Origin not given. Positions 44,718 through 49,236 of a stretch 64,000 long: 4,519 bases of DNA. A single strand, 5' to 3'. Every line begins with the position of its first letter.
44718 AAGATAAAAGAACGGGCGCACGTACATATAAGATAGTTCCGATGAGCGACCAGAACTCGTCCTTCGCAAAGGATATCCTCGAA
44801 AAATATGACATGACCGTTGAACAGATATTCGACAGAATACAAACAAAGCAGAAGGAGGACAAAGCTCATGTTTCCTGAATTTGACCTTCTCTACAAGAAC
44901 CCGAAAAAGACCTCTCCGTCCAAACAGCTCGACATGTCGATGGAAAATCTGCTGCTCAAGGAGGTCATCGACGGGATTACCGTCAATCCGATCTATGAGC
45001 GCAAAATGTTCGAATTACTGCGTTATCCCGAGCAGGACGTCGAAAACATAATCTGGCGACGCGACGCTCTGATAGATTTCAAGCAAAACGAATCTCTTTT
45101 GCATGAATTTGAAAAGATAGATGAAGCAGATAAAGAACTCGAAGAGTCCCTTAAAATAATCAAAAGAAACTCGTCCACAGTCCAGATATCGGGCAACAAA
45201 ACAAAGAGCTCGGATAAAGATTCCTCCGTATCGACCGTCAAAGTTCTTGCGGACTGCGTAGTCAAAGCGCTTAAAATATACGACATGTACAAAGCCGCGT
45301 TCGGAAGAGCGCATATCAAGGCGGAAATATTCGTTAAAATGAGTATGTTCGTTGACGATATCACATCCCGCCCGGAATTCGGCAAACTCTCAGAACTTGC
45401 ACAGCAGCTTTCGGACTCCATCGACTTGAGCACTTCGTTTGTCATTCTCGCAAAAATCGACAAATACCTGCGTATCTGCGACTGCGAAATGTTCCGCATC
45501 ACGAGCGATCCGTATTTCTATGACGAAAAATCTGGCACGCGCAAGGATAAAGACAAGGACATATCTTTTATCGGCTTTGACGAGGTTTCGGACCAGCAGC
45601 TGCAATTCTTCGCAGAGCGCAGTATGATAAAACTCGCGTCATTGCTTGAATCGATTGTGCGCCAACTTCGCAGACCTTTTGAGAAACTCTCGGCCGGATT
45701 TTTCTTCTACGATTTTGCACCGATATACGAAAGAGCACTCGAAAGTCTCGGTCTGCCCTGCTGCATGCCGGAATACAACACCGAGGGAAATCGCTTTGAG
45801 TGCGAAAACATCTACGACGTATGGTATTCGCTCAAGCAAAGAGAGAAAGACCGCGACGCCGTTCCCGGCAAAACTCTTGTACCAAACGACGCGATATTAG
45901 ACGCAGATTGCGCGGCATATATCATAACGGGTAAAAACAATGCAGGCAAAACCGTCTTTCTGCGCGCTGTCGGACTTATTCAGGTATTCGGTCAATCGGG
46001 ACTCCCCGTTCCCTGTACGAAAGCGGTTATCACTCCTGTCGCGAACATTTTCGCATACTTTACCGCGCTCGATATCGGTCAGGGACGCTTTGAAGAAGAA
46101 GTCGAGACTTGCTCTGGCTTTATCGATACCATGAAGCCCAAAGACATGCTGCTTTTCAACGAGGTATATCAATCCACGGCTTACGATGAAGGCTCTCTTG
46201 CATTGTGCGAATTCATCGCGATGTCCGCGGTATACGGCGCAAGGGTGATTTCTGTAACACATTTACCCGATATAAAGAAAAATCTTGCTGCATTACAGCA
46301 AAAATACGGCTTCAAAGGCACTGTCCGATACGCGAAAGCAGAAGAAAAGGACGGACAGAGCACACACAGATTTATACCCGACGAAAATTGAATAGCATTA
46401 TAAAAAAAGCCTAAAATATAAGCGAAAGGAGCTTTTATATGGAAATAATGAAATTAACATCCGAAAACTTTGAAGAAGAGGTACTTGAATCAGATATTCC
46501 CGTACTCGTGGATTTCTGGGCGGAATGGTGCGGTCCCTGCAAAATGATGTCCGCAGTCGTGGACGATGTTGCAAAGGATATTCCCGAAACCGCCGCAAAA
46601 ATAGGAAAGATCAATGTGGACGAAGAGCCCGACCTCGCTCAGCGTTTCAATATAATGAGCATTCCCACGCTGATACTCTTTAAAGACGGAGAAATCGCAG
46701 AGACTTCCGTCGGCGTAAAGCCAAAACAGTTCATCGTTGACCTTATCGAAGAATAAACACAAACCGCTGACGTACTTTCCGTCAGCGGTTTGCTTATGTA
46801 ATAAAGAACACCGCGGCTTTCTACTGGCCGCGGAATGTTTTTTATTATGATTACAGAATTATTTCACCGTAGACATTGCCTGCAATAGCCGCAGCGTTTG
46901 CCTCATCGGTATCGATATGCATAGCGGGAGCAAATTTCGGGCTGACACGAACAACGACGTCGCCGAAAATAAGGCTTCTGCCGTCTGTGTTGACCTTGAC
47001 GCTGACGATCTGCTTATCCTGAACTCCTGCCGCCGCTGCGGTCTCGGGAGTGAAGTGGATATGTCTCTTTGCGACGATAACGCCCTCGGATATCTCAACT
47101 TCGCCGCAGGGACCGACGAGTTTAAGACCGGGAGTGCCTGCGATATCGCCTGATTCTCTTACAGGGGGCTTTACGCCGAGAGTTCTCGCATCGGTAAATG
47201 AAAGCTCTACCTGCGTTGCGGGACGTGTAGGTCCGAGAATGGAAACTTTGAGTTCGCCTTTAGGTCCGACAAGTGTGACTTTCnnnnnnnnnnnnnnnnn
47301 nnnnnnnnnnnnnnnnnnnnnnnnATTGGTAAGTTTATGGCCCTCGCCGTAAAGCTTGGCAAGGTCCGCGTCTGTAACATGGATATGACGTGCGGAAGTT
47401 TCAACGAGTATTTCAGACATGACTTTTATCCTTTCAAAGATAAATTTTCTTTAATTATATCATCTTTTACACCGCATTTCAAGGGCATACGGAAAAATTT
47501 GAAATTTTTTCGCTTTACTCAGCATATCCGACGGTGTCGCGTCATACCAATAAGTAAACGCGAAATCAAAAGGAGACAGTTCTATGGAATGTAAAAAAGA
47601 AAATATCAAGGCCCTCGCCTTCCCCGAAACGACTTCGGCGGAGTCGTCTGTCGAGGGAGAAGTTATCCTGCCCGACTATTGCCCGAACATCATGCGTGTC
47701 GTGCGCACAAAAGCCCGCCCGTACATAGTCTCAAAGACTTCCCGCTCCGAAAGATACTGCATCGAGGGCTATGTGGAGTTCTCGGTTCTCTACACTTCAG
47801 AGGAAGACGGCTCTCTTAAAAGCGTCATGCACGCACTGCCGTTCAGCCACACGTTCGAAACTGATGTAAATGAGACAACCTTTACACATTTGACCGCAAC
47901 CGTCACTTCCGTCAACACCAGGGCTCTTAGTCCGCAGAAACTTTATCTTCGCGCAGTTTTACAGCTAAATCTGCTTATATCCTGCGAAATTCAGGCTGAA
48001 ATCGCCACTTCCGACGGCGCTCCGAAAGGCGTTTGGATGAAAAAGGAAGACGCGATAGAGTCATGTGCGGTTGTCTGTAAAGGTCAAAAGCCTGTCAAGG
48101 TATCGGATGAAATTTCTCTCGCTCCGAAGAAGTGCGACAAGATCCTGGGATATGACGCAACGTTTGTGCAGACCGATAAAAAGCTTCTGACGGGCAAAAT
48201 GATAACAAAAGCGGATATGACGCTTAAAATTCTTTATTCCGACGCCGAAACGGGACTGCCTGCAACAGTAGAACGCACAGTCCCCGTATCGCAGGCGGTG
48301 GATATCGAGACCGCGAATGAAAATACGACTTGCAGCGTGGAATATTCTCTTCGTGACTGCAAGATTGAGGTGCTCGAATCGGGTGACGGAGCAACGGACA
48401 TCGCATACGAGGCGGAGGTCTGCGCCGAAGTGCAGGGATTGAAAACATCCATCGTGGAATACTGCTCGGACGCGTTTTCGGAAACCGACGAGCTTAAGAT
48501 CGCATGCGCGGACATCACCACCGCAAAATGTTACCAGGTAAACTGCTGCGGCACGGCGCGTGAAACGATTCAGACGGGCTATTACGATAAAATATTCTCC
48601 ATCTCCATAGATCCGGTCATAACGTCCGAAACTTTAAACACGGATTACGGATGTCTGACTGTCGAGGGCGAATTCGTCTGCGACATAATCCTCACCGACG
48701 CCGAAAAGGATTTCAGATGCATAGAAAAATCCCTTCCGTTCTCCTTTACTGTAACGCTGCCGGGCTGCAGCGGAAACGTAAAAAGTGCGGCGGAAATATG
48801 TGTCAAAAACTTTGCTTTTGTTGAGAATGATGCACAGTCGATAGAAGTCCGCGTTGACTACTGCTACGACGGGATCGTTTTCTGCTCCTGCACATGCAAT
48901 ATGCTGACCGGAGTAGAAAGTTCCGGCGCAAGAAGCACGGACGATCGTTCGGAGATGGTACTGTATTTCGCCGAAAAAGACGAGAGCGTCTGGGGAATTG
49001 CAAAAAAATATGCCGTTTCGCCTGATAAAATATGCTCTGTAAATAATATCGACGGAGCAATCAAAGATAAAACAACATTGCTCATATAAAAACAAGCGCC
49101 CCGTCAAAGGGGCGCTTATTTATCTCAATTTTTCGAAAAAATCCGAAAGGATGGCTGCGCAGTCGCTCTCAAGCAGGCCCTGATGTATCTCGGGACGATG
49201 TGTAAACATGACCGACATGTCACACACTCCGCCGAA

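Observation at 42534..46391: Translationally coupled operon: membrane-anchored unknown protein plus two truncated MutS-like ABC ATPase paralogues (candidate uncharacterised system)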

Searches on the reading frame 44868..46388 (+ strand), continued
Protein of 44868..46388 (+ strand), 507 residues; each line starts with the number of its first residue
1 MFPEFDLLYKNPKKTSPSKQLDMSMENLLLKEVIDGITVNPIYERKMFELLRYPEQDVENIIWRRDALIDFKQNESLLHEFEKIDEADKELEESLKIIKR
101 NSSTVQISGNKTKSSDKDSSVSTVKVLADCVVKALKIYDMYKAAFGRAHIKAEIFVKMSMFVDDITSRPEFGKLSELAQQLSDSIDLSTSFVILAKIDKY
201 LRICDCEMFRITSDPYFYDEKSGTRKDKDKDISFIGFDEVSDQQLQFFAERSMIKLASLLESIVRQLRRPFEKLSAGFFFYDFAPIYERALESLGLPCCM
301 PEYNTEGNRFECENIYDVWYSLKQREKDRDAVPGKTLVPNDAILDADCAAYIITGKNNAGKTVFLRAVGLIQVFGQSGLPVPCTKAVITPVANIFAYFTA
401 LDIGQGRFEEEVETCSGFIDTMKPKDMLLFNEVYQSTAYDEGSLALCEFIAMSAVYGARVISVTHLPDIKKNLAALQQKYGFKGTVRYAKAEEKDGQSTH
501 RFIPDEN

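Call 89: find_encoding_contigs(protein=P0064, flank=5000, max_places=1)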
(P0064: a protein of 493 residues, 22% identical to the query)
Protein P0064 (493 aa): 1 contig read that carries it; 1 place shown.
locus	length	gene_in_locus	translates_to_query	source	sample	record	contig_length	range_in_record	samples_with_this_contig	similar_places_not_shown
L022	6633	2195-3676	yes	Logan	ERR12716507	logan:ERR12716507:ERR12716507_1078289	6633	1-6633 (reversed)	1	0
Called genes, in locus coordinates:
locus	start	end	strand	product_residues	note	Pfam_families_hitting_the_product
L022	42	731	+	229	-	PF12844:HTH_19 (faint), PF13560:HTH_31, PF01381:HTH_3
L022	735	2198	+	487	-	PF00488:MutS_V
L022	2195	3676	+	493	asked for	PF00488:MutS_V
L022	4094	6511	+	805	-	PF04851:ResIII (weak), PF13086:AAA_11, PF13245:AAA_19 (weak), PF13604:AAA_30 (faint), PF13086:AAA_11, PF13087:AAA_12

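Call 93: search_protein_families(library=ncbifam, proteins=[L010:4812-6338:+, L010:6338-7864:+, L009:4791-6326:+, L009:6326-7843:+, L021:2752-4230:+, L021:4230-5804:+], max_evalue=0.00001)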
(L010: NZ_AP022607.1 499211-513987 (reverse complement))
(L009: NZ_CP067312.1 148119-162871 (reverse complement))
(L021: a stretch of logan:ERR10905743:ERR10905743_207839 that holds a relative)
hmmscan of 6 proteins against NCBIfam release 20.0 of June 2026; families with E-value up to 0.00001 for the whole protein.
L010:4812-6338:+ (509 aa): 4 families
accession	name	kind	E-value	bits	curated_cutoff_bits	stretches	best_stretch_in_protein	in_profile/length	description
NF003810.1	PRK05399.1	equivalog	2.3e-21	76.2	480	1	315-463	589-739/793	DNA mismatch repair protein MutS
TIGR01070.1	mutS1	equivalog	6.2e-21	74.4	641.7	1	316-457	580-722/840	DNA mismatch repair protein MutS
TIGR01069.2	mutS2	equivalog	2.9e-16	59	400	1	310-505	309-506/790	endonuclease MutS2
NF052383.1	ATPase_KamC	equivalog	3.5e-13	49.2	300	1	293-469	274-447/508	lysine 5,6-aminomutase reactivase ATPase KamC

L010:6338-7864:+ (509 aa): 4 families
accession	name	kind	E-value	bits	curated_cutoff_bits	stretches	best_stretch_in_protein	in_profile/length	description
NF052383.1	ATPase_KamC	equivalog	1.3e-18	67.2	300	1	323-449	307-433/508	lysine 5,6-aminomutase reactivase ATPase KamC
TIGR01069.2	mutS2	equivalog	2.7e-18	65.7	400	1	306-452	309-457/790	endonuclease MutS2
NF003810.1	PRK05399.1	equivalog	1.2e-15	57.3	480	1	311-448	588-729/793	DNA mismatch repair protein MutS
TIGR01070.1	mutS1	equivalog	1.7e-15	56.4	641.7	1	249-449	518-719/840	DNA mismatch repair protein MutS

L009:4791-6326:+ (512 aa): 4 families
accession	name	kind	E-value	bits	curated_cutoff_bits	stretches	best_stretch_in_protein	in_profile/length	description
NF003810.1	PRK05399.1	equivalog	4.3e-27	95.2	480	1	281-469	554-745/793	DNA mismatch repair protein MutS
TIGR01070.1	mutS1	equivalog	1.1e-24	86.9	641.7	1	317-472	578-738/840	DNA mismatch repair protein MutS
TIGR01069.2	mutS2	equivalog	1.3e-19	70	400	1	241-459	249-456/790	endonuclease MutS2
NF052383.1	ATPase_KamC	equivalog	6.7e-17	61.4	300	1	281-457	260-433/508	lysine 5,6-aminomutase reactivase ATPase KamC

L009:6326-7843:+ (506 aa): 4 families
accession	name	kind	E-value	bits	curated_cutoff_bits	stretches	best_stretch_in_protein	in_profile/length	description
NF052383.1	ATPase_KamC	equivalog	8.5e-21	74.3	300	1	324-448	307-431/508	lysine 5,6-aminomutase reactivase ATPase KamC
TIGR01069.2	mutS2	equivalog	5e-19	68.1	400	1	261-453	272-457/790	endonuclease MutS2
NF003810.1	PRK05399.1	equivalog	9.3e-17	61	480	1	313-466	589-746/793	DNA mismatch repair protein MutS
TIGR01070.1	mutS1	equivalog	1.3e-16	60.2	641.7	1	312-488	579-757/840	DNA mismatch repair protein MutS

L021:2752-4230:+ (493 aa): 4 families
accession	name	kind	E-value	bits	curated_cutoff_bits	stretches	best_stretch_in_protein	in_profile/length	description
NF003810.1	PRK05399.1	equivalog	1.5e-20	73.5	480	1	272-472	563-773/793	DNA mismatch repair protein MutS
TIGR01069.2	mutS2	equivalog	1e-17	63.8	400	1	238-357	253-376/790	endonuclease MutS2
TIGR01070.1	mutS1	equivalog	4.4e-15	55.1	641.7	1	270-472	553-762/840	DNA mismatch repair protein MutS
NF052383.1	ATPase_KamC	equivalog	1.1e-14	54.1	300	1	240-438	232-437/508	lysine 5,6-aminomutase reactivase ATPase KamC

L021:4230-5804:+ (525 aa): 4 families
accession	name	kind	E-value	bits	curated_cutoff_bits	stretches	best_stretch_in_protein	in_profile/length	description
TIGR01069.2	mutS2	equivalog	1.9e-17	62.9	400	1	356-501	314-457/790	endonuclease MutS2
NF052383.1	ATPase_KamC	equivalog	4.3e-17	62.1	300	1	336-496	275-431/508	lysine 5,6-aminomutase reactivase ATPase KamC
NF003810.1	PRK05399.1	equivalog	3.8e-16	58.9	480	1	323-483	558-712/793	DNA mismatch repair protein MutS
TIGR01070.1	mutS1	equivalog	7.2e-14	51.1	641.7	1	356-486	579-707/840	DNA mismatch repair protein MutS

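Call 101: search_protein_families(library=phrogs, proteins=[window:44868-46388:+], max_evalue=0.01)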
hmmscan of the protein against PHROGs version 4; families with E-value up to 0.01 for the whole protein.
window:44868-46388:+ (507 aa): 2 families
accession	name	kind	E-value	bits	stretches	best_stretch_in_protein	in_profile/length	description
phrog_30120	-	unknown function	9e-12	44.9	1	322-471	317-469/858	-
phrog_8439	-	unknown function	1.7e-08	34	1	331-465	587-724/853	-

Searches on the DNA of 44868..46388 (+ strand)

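Call 45: search_rna_families(sources=[L008, L009, L010, L011, L005], threshold=gathering)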
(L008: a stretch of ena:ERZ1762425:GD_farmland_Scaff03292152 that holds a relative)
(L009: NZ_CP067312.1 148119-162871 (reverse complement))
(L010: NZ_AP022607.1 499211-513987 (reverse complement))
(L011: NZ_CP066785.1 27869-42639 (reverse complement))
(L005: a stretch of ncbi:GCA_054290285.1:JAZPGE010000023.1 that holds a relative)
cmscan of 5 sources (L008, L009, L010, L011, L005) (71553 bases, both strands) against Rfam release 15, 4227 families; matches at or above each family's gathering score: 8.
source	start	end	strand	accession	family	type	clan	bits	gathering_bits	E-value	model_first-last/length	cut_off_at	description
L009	2697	2757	+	RF01734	Fluoride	Cis-reg; riboswitch;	-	59.4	34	6.7e-14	1-64/64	no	Fluoride riboswitch aptamer (crcB RNA motif)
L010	907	967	+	RF01734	Fluoride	Cis-reg; riboswitch;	-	53.6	34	5.5e-12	1-64/64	no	Fluoride riboswitch aptamer (crcB RNA motif)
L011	12105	12165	+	RF01734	Fluoride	Cis-reg; riboswitch;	-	49.1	34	1.5e-10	1-64/64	no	Fluoride riboswitch aptamer (crcB RNA motif)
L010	4719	4779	+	RF01734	Fluoride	Cis-reg; riboswitch;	-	46.7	34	9.3e-10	1-64/64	no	Fluoride riboswitch aptamer (crcB RNA motif)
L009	14511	14587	-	RF01734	Fluoride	Cis-reg; riboswitch;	-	43.4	34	1.2e-08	1-64/64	no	Fluoride riboswitch aptamer (crcB RNA motif)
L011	8656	8722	+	RF01734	Fluoride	Cis-reg; riboswitch;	-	41.7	34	4.2e-08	1-64/64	no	Fluoride riboswitch aptamer (crcB RNA motif)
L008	4250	4316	+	RF01734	Fluoride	Cis-reg; riboswitch;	-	41.3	34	5.5e-08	1-64/64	no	Fluoride riboswitch aptamer (crcB RNA motif)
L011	4641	4702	+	RF01734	Fluoride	Cis-reg; riboswitch;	-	39.3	34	2.5e-07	1-64/64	no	Fluoride riboswitch aptamer (crcB RNA motif)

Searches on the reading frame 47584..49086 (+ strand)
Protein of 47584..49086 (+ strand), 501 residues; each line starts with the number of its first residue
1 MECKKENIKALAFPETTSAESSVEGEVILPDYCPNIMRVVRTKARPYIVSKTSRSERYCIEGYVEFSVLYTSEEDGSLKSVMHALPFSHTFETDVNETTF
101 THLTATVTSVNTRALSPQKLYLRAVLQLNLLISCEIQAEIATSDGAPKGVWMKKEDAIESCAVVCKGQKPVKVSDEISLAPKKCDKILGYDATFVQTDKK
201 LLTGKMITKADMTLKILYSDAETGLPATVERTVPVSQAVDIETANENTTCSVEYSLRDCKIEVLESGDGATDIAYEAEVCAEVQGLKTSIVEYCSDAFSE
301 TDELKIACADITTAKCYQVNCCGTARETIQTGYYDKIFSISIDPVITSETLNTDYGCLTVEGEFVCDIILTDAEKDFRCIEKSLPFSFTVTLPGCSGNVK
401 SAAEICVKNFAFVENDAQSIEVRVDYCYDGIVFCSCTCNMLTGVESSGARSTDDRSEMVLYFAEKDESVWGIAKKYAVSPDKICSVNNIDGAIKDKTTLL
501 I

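Call 84: search_protein_families(library=pfam, proteins=[window:47584-49086:+], max_evalue=0.0001)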
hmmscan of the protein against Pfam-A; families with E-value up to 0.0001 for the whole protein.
window:47584-49086:+ (501 aa): 1 family
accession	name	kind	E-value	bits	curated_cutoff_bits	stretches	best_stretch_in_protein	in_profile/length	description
PF12673.12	SipL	-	4.8e-30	104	23.6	2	186-263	4-77/78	SipL, SPOCS domain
